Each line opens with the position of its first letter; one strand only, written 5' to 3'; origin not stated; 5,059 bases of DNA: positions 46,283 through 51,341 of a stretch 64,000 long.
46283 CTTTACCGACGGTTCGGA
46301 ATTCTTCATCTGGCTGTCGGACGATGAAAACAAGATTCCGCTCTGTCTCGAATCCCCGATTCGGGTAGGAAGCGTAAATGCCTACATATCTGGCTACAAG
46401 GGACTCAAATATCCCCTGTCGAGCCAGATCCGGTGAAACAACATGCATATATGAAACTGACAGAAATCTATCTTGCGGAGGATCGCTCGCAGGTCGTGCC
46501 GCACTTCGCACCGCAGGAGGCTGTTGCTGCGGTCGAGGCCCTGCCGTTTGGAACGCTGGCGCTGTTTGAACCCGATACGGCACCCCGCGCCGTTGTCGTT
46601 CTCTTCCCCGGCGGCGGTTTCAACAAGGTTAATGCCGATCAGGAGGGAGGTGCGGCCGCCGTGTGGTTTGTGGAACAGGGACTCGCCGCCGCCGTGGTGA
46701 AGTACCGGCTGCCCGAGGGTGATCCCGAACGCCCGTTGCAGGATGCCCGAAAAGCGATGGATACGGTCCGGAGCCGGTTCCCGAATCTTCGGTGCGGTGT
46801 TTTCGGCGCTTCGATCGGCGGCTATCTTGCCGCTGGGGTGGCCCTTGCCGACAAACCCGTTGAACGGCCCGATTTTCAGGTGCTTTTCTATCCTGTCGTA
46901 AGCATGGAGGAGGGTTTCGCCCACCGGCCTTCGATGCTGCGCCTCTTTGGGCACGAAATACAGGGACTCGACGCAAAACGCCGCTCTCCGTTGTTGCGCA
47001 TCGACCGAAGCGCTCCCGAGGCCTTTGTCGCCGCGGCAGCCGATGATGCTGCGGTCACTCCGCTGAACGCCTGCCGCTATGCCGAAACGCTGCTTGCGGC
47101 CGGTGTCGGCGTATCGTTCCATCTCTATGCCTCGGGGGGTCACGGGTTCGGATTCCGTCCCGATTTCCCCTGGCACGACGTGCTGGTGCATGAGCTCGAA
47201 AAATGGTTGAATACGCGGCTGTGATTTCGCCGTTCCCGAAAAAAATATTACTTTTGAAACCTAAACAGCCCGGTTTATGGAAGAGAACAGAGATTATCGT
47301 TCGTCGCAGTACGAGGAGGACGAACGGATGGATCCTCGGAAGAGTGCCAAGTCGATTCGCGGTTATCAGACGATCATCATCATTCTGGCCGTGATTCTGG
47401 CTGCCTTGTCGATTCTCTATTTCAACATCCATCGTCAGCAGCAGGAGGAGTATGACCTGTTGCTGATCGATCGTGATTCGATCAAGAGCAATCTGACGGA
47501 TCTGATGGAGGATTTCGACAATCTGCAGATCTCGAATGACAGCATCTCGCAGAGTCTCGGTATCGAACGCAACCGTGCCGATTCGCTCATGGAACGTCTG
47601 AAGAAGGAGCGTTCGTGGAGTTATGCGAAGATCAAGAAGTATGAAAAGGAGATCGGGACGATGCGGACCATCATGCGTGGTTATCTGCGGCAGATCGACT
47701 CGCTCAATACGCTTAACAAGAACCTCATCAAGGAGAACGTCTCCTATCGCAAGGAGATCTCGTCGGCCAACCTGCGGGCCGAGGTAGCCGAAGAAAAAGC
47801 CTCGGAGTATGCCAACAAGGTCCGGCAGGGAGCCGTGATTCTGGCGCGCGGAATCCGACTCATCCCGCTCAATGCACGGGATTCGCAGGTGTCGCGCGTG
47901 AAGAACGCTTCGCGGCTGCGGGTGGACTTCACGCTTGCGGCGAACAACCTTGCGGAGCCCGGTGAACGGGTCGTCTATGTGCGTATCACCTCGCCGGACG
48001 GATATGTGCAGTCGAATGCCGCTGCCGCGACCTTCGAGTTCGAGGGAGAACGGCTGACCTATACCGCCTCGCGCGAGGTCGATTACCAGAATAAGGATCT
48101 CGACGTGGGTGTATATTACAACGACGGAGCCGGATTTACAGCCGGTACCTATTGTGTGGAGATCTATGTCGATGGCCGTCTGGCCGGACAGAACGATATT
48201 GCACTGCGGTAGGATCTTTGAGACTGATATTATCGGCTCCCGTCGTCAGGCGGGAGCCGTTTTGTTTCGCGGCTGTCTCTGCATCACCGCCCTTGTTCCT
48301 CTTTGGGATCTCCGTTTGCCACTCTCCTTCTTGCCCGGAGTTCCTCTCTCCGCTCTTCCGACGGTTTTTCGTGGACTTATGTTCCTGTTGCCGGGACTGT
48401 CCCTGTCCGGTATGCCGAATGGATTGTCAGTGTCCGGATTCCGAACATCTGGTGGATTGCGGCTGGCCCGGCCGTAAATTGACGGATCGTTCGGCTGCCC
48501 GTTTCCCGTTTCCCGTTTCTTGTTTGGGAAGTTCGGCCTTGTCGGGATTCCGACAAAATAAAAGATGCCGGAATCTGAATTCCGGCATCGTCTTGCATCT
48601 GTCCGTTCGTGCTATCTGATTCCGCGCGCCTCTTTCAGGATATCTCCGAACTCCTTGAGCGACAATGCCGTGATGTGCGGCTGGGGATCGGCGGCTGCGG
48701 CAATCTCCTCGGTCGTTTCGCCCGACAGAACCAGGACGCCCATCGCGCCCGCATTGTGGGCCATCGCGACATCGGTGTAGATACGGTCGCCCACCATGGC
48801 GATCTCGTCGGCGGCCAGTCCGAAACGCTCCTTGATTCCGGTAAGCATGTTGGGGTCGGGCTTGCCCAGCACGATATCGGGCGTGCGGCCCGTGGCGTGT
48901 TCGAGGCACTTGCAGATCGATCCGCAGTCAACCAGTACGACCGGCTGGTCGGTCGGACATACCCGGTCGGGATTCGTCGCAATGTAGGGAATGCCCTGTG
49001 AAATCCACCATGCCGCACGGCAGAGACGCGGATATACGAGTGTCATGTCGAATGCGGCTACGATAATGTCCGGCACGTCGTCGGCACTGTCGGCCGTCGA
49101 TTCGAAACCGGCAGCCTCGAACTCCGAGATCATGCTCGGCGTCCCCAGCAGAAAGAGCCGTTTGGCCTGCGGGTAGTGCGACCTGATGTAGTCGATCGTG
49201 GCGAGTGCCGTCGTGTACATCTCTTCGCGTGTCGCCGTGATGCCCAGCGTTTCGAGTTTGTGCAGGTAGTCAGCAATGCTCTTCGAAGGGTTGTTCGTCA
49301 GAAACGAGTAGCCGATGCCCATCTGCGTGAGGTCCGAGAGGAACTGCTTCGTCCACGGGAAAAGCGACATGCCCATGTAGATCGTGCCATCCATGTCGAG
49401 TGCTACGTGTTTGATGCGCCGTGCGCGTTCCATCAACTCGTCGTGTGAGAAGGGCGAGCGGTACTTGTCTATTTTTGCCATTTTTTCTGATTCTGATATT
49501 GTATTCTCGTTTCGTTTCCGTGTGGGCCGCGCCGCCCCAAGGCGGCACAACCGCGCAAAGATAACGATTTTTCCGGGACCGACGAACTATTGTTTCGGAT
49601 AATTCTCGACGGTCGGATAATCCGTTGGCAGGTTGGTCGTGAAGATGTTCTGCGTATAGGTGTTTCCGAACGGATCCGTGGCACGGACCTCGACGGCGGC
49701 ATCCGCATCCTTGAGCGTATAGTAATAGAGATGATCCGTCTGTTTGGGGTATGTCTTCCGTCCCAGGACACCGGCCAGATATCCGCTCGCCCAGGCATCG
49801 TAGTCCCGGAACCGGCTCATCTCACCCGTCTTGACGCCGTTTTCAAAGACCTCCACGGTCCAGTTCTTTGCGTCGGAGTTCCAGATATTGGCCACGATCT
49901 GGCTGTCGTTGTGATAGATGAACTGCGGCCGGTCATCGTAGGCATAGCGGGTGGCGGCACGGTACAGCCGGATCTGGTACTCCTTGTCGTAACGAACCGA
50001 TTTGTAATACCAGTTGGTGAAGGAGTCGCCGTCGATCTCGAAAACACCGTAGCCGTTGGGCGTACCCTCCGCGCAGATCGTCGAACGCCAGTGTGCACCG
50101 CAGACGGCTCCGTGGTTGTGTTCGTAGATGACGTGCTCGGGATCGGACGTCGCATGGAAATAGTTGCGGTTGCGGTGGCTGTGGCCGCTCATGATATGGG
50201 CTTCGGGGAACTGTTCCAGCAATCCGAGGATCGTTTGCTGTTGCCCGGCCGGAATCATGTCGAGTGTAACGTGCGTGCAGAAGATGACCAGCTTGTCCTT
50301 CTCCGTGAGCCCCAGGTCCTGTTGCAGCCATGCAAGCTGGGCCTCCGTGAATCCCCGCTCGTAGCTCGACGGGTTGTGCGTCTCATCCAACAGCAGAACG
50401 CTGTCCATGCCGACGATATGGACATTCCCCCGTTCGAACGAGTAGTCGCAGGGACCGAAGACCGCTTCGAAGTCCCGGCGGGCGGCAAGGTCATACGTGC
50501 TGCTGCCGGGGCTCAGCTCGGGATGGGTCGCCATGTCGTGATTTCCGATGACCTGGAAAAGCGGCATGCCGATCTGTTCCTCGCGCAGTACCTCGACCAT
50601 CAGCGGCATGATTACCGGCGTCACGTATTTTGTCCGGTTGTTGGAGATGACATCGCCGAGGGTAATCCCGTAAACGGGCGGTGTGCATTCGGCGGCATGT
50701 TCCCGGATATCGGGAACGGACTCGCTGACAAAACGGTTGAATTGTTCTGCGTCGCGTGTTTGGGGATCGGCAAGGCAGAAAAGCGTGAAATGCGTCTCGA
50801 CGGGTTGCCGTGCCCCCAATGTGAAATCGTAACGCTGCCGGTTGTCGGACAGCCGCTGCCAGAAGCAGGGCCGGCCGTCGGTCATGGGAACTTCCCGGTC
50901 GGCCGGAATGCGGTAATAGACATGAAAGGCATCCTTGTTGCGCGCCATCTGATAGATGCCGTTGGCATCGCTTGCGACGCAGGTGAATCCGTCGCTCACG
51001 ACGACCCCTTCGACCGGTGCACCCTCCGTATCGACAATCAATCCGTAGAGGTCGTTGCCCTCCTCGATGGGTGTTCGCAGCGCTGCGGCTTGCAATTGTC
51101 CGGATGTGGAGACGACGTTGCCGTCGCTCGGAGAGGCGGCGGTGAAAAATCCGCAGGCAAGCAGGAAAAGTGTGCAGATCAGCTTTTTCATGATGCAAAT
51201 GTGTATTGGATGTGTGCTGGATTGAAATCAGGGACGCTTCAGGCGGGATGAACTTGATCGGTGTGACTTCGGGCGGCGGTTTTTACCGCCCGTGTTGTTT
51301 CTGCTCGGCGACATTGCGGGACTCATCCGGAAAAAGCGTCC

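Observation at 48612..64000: CAZyme-free SusCD locus built from phosphoesterases: candidate phosphodiester-polymer utilisation system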

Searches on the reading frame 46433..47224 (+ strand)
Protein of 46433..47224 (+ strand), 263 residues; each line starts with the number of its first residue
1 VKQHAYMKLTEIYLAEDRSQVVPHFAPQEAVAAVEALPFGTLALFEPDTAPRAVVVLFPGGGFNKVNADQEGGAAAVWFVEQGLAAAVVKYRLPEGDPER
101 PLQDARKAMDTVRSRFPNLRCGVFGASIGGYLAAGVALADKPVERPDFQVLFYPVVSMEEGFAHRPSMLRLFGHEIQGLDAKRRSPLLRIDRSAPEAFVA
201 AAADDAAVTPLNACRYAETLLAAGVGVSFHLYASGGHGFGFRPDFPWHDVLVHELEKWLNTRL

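Call 13: search_protein_families(library=pfam, proteins=[window:46433-47224:+], max_evalue=0.001)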
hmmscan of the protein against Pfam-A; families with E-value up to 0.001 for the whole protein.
window:46433-47224:+ (263 aa): 4 families
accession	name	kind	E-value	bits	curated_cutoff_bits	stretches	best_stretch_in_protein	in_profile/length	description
PF07859.19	Abhydrolase_3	-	6.1e-16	59.3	25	1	55-239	1-208/210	alpha/beta hydrolase fold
PF00326.27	Peptidase_S9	-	1.4e-06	28.4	22.6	1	104-240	47-190/213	Prolyl oligopeptidase family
PF12146.15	Hydrolase_4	-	1.2e-05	25.2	27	1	102-224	59-180/239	Serine aminopeptidase, S33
PF20434.5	BD-FAE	-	0.00011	22.2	26.8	1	49-141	10-111/215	BD-FAE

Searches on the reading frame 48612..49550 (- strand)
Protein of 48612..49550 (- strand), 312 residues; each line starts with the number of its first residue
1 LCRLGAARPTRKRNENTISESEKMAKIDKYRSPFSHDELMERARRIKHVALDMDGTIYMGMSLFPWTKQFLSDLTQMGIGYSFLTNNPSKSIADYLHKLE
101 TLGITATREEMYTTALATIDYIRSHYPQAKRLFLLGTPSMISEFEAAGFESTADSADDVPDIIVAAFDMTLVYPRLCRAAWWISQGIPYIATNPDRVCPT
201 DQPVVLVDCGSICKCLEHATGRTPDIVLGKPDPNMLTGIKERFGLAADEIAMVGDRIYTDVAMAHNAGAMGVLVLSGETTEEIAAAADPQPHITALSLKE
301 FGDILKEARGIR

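Call 5: search_protein_families(library=pfam, proteins=[window:48612-49550:-], max_evalue=0.01)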
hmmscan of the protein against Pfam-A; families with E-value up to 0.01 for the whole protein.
window:48612-49550:- (312 aa): 5 families
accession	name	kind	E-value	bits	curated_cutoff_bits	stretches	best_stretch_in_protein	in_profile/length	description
PF13344.12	Hydrolase_6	-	1.4e-21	76.9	27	1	49-150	1-101/101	Haloacid dehalogenase-like hydrolase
PF13242.12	Hydrolase_like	-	7.2e-19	67.9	22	1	227-300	1-74/75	HAD-hyrolase-like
PF00702.32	Hydrolase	-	1.7e-16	61.6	26.4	1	46-268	1-191/191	haloacid dehalogenase-like hydrolase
PF13419.12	HAD_2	-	3.5e-08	34.2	23.8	1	226-270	131-174/178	Haloacid dehalogenase-like hydrolase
PF09419.16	PGP_phosphatase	-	1.4e-07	31.7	20.4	1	246-277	135-166/168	Mitochondrial PGP phosphatase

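Call 6: search_protein_families(library=ncbifam, proteins=[window:48612-49550:-], max_evalue=0.01)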
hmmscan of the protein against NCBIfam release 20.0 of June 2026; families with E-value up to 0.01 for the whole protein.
window:48612-49550:- (312 aa): 26 families (the best 25 are shown)
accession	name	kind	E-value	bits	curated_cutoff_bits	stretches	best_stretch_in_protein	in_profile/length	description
TIGR01452.1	PGP_euk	subfamily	7.5e-41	140.4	201.95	1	46-285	2-258/279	phosphoglycolate/pyridoxal phosphate family phosphatase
TIGR01457.1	HAD-SF-IIA-hyp2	hypoth_equivalog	3.4e-40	138.1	247.65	1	51-300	6-248/249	TIGR01457 family HAD-type hydrolase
NF053752.1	TK1734_fam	exception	3.2e-38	131.5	475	1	49-305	3-259/260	2-phosphoglycolate phosphatase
TIGR01460.1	HAD-SF-IIA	subfamily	1.8e-36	126.2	100.15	1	49-277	1-246/246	HAD-IIA family hydrolase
NF007762.0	PRK10444.1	equivalog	4.1e-32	111.7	368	1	46-280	3-226/250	HAD-IIA family hydrolase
TIGR01458.1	HAD-SF-IIA-hyp3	hypoth_equivalog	1.4e-15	57.3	175.95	1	47-301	2-250/257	TIGR01458 family HAD-type hydrolase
TIGR01459.1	HAD-SF-IIA-hyp4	hypoth_equivalog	1.1e-12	47.9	103.75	1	50-275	12-241/242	TIGR01459 family HAD-type hydrolase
TIGR01668.1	YqeG_hyp_ppase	hypoth_equivalog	4.1e-10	39.4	89.1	1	229-282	90-143/170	YqeG family HAD IIIA-type phosphatase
TIGR02253.1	CTE7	subfamily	2.7e-09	37.1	169.75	1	226-300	146-219/221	TIGR02253 family HAD-type hydrolase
NF009697.0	PRK13222.1-4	equivalog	2.7e-08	33.4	327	1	54-100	86-132/232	phosphoglycolate phosphatase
TIGR01662.1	HAD-SF-IIIA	subfamily_domain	3.2e-08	33.8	44.6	1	229-275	92-139/141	HAD-IIIA family hydrolase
NF009695.0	PRK13222.1-2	equivalog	5.5e-08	32.6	225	1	230-301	150-218/226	phosphoglycolate phosphatase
NF006506.0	PRK08942.1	equivalog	4.2e-07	29.7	178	1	228-306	101-178/182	D-glycero-beta-D-manno-heptose 1,7-bisphosphate 7-phosphatase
TIGR01454.1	AHBA_synth_RP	hypoth_equivalog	8.3e-07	28.8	246.65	1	212-290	114-190/205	AHBA synthesis associated protein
TIGR01656.1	Histidinol-ppas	subfamily_domain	1.7e-06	28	84.15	1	229-274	101-146/149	histidinol-phosphate phosphatase domain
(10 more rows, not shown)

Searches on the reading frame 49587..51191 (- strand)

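Call 5: search_protein_families(library=pfam, proteins=[window:49587-51191:-], max_evalue=0.01)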
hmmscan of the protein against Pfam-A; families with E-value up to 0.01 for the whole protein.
window:49587-51191:- (534 aa): 3 families
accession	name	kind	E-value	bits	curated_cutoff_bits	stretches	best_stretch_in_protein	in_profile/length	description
PF16370.11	MetallophosC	-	1.4e-38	133.1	29.7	1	357-512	1-168/168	C terminal of Calcineurin-like phosphoesterase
PF16371.11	MetallophosN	-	1.4e-20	73.8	35.6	1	53-125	3-77/77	N terminal of Calcineurin-like phosphoesterase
PF00149.33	Metallophos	-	8.3e-06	26.8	21.5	1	176-340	35-190/191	Calcineurin-like phosphoesterase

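Call 6: search_protein_families(library=ncbifam, proteins=[window:49587-51191:-], max_evalue=0.01)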
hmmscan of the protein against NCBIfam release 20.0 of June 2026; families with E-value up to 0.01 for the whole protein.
window:49587-51191:- (534 aa): 1 family
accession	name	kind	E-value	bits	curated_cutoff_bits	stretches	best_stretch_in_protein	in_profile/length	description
TIGR03767.1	P_acnes_RR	hypoth_equivalog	0.0012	17.6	330.75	0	250-347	294-398/496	TIGR03767 family metallophosphoesterase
